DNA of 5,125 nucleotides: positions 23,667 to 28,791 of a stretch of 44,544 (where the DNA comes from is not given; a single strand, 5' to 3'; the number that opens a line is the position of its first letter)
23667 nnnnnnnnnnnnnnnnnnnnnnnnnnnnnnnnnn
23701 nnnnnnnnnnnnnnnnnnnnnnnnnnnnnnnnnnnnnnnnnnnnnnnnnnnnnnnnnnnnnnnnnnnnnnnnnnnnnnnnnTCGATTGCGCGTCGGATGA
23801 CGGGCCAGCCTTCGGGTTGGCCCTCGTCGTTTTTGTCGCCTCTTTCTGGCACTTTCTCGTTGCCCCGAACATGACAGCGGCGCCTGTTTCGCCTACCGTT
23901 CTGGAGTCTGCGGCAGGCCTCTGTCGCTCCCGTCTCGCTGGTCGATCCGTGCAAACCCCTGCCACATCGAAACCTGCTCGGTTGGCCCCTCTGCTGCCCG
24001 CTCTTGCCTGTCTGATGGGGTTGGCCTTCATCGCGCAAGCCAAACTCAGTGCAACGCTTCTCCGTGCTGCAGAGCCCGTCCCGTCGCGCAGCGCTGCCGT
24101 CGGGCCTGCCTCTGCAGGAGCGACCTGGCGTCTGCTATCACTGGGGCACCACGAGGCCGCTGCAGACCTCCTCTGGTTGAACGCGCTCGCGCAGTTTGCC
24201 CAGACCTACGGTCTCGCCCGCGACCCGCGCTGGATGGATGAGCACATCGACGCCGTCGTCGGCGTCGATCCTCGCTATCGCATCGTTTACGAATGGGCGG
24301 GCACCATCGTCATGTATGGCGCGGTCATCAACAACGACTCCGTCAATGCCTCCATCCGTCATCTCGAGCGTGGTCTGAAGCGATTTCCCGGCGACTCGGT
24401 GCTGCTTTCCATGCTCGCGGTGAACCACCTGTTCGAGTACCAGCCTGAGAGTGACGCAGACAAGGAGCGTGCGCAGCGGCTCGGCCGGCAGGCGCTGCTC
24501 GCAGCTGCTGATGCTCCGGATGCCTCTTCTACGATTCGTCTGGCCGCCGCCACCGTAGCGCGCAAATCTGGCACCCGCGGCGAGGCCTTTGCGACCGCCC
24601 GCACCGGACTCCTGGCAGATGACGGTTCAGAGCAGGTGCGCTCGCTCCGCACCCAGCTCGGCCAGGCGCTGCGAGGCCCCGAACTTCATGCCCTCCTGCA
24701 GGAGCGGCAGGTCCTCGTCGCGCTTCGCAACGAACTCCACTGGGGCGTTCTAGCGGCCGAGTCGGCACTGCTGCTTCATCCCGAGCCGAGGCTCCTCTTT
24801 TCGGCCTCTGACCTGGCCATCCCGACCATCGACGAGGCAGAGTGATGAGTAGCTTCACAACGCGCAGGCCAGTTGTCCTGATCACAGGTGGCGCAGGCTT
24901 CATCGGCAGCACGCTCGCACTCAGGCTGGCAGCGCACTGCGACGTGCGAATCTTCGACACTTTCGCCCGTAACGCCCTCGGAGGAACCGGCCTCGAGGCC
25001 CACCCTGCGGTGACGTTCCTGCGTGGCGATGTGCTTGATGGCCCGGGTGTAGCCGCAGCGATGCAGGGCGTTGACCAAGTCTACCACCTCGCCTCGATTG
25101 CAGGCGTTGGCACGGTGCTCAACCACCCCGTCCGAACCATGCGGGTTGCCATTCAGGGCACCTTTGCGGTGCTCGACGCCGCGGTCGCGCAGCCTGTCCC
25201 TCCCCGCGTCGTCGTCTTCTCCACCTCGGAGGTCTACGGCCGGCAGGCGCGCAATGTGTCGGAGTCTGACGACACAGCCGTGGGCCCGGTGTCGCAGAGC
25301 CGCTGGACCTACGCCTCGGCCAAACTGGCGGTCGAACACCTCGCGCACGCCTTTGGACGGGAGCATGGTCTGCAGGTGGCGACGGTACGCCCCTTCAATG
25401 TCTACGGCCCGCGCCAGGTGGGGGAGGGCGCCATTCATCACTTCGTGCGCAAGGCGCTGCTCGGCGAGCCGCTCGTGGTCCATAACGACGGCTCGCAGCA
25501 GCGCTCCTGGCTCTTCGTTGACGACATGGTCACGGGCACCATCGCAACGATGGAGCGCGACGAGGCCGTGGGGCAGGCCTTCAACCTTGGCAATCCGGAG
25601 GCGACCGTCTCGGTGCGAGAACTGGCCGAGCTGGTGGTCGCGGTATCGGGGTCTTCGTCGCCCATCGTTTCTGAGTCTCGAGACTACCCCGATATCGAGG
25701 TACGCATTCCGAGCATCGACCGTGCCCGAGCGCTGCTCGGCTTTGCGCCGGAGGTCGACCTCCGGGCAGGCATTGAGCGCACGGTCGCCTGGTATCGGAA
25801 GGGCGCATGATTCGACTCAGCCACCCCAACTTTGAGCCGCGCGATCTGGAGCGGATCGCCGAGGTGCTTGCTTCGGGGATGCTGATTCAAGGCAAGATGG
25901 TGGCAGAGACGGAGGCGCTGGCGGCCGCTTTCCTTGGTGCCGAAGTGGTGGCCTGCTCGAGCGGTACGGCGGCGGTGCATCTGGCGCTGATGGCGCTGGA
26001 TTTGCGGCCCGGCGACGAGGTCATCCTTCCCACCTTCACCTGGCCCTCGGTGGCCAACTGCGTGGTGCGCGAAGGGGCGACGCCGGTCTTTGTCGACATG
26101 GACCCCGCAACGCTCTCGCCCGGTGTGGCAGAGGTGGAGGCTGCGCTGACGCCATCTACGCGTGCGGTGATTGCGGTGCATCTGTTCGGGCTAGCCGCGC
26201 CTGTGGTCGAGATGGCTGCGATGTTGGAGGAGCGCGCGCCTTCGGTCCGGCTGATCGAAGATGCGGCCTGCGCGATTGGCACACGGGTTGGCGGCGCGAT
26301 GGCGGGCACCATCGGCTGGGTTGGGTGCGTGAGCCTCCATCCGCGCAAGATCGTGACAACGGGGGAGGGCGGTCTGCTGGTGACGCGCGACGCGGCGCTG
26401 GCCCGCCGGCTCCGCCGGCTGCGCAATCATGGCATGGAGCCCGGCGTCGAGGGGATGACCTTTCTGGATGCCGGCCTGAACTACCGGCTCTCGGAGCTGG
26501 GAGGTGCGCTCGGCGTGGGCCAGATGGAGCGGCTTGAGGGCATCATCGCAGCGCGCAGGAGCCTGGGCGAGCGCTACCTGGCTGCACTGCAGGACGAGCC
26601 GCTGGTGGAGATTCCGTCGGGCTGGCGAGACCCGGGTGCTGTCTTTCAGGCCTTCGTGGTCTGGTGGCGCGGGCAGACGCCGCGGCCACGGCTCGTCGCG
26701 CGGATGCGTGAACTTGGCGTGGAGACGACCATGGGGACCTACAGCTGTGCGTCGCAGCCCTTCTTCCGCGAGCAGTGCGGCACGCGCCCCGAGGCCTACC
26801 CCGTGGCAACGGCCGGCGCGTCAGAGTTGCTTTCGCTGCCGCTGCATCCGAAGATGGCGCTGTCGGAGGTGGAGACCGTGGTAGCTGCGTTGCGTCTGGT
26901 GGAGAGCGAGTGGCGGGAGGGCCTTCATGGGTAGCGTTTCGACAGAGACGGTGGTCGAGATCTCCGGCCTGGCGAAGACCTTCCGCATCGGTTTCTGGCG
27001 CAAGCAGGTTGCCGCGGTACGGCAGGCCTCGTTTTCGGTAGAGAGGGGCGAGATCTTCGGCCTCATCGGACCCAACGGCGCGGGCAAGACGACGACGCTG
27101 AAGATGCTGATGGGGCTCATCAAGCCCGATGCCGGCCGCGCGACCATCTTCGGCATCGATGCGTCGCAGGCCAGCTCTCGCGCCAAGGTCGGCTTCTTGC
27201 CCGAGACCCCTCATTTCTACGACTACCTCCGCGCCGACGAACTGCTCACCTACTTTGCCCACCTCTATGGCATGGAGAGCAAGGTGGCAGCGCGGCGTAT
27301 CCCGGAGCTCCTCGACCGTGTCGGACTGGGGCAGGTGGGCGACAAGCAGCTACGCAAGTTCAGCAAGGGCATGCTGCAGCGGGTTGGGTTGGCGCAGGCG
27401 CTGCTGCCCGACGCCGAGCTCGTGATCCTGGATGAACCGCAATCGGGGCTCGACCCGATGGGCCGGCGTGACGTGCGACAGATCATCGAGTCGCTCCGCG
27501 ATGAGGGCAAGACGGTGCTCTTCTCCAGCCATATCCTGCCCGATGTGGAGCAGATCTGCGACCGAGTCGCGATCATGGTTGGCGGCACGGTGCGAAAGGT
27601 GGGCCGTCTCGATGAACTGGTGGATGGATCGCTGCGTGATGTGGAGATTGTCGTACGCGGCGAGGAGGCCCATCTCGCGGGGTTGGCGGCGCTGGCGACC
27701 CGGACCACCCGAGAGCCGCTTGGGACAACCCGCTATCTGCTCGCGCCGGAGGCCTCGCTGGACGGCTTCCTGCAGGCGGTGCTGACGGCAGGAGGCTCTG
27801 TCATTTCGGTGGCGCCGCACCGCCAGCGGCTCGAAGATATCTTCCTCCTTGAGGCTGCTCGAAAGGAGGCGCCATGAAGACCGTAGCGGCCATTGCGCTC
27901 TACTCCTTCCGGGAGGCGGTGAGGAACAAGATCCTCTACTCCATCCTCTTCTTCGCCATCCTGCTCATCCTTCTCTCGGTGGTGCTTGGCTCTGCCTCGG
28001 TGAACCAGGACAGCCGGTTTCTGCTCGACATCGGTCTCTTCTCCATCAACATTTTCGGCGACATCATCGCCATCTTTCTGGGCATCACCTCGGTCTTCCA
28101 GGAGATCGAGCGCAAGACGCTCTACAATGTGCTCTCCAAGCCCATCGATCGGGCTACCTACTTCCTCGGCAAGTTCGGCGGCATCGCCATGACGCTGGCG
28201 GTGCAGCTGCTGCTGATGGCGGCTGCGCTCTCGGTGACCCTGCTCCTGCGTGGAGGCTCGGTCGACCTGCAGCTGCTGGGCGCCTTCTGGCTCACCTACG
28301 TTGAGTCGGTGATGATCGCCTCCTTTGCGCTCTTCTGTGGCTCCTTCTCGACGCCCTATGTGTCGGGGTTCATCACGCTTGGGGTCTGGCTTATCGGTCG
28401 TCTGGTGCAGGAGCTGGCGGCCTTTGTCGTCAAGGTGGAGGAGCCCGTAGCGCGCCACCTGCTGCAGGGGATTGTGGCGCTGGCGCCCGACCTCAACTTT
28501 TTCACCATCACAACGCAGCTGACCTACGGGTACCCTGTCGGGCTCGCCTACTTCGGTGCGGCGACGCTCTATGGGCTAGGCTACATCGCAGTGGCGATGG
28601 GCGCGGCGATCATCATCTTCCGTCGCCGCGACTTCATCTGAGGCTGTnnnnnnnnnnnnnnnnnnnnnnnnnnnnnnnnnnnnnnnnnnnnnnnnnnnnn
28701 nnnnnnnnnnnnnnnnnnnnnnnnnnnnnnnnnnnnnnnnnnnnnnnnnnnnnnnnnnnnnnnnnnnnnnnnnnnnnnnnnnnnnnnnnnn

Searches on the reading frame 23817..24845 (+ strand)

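Call 23: search_protein_families(library=pfam, proteins=[window:23817-24845:+], max_evalue=0.001)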
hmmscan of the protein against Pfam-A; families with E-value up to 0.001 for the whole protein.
window:23817-24845:+ (342 aa): 0 families

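Call 26: search_protein_families(library=pfam, proteins=[window:23817-24845:+], max_evalue=1)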
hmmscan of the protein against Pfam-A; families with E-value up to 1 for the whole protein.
window:23817-24845:+ (342 aa): 1 family
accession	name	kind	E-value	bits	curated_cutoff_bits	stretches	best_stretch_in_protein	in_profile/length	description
PF13428.12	TPR_14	-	0.066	14.4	23.5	0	178-201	19-42/44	Tetratricopeptide repeat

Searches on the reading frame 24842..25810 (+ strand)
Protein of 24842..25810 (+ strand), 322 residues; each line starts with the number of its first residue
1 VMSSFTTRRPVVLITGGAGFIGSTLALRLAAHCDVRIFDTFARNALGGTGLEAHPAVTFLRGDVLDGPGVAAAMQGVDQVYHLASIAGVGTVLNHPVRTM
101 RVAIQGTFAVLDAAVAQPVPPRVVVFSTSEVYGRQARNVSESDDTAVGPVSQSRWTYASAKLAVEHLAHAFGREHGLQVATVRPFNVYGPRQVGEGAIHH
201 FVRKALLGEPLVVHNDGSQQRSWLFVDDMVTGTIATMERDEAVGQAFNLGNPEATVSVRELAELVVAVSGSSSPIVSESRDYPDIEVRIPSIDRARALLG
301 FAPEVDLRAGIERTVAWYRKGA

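Call 23: search_protein_families(library=pfam, proteins=[window:24842-25810:+], max_evalue=0.001)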
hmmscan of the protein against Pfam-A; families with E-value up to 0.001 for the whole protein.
window:24842-25810:+ (322 aa): 8 families
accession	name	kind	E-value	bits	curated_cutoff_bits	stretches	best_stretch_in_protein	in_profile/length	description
PF01370.27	Epimerase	-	1.3e-52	179.1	20.9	1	12-250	1-240/240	NAD dependent epimerase/dehydratase family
PF16363.11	GDP_Man_Dehyd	-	1.4e-41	143.5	27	1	13-313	1-331/332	GDP-mannose 4,6 dehydratase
PF01073.25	3Beta_HSD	-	4e-20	72.4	22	1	13-234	1-226/280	3-beta hydroxysteroid dehydrogenase/isomerase family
PF02719.21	Polysacc_synt_2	-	1.2e-09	38.2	20.2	1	12-271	1-249/293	Polysaccharide biosynthesis protein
PF13460.12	NAD_binding_10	-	5.7e-09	36.5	27.2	1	16-184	1-143/184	NAD(P)H-binding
PF07993.18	NAD_binding_4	-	8.2e-09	35.4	20.1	1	74-200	86-220/258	Male sterility protein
PF04321.23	RmlD_sub_bind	-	3.6e-06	26.7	27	1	12-273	3-235/287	RmlD substrate binding domain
PF00106.31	adh_short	-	0.00073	19.5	26.6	0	11-80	2-74/195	short chain dehydrogenase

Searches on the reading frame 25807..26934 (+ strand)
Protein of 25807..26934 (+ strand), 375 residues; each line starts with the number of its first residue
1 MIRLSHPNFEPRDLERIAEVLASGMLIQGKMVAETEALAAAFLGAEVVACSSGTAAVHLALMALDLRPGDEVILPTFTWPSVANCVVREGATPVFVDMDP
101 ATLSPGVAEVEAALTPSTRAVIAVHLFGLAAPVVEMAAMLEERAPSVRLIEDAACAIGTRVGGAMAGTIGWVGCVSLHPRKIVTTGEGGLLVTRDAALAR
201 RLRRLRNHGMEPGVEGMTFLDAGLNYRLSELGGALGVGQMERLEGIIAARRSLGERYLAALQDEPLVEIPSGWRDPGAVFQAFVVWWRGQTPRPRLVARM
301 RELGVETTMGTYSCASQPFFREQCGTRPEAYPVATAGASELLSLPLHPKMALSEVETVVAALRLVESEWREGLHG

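Call 23: search_protein_families(library=pfam, proteins=[window:25807-26934:+], max_evalue=0.001)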
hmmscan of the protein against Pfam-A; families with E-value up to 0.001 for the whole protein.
window:25807-26934:+ (375 aa): 2 families
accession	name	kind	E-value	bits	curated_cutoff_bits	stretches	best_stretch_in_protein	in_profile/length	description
PF01041.23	DegT_DnrJ_EryC1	-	1e-89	301.8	19.8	1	12-363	6-360/360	DegT/DnrJ/EryC1/StrS aminotransferase family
PF00155.27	Aminotran_1_2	-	1e-07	32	19.7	1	33-119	45-142/361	Aminotransferase class I and II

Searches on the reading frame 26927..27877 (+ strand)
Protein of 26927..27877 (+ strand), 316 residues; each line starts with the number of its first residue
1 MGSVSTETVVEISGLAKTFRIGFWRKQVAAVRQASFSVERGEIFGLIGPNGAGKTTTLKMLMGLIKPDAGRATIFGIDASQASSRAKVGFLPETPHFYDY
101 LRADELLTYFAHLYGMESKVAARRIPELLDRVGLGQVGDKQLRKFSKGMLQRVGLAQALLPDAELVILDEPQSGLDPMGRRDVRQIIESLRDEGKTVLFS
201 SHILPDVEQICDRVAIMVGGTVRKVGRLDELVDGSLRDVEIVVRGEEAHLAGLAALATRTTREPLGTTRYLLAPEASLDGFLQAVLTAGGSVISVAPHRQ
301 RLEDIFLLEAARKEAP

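Call 25: search_protein_families(library=pfam, proteins=[window:26927-27877:+], max_evalue=0.001)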
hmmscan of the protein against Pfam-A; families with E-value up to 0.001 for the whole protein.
window:26927-27877:+ (316 aa): 4 families
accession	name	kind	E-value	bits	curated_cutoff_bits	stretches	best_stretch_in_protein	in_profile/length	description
PF00005.33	ABC_tran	-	8.7e-29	101.3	25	1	32-172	2-136/137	ABC transporter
PF13304.12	AAA_21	-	4.2e-12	47.2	27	1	142-202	235-298/304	AAA domain, putative AbiEii toxin, Type IV TA system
PF13604.12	AAA_30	-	0.00014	22.1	27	1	26-199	5-121/191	AAA domain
PF13401.12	AAA_22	-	0.00021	22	27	0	46-175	10-96/130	AAA domain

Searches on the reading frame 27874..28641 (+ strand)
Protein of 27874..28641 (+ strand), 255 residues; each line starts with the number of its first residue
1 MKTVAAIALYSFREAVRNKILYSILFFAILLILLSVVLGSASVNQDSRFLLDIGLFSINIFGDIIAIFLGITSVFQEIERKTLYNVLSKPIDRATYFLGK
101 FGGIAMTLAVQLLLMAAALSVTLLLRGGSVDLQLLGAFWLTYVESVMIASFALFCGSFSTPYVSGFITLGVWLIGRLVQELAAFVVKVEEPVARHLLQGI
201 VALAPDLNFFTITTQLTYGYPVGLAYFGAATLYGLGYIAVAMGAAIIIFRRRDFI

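Call 25: search_protein_families(library=pfam, proteins=[window:27874-28641:+], max_evalue=0.001)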
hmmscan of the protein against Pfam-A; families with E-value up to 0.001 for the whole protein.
window:27874-28641:+ (255 aa): 2 families
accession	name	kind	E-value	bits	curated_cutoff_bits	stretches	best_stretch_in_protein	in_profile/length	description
PF12679.13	ABC2_membrane_2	-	4.4e-13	49.6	27.2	1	6-253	2-282/283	ABC-2 family transporter protein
PF12730.13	ABC2_membrane_4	-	4.9e-06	27.1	27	1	17-153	11-152/179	ABC-2 family transporter protein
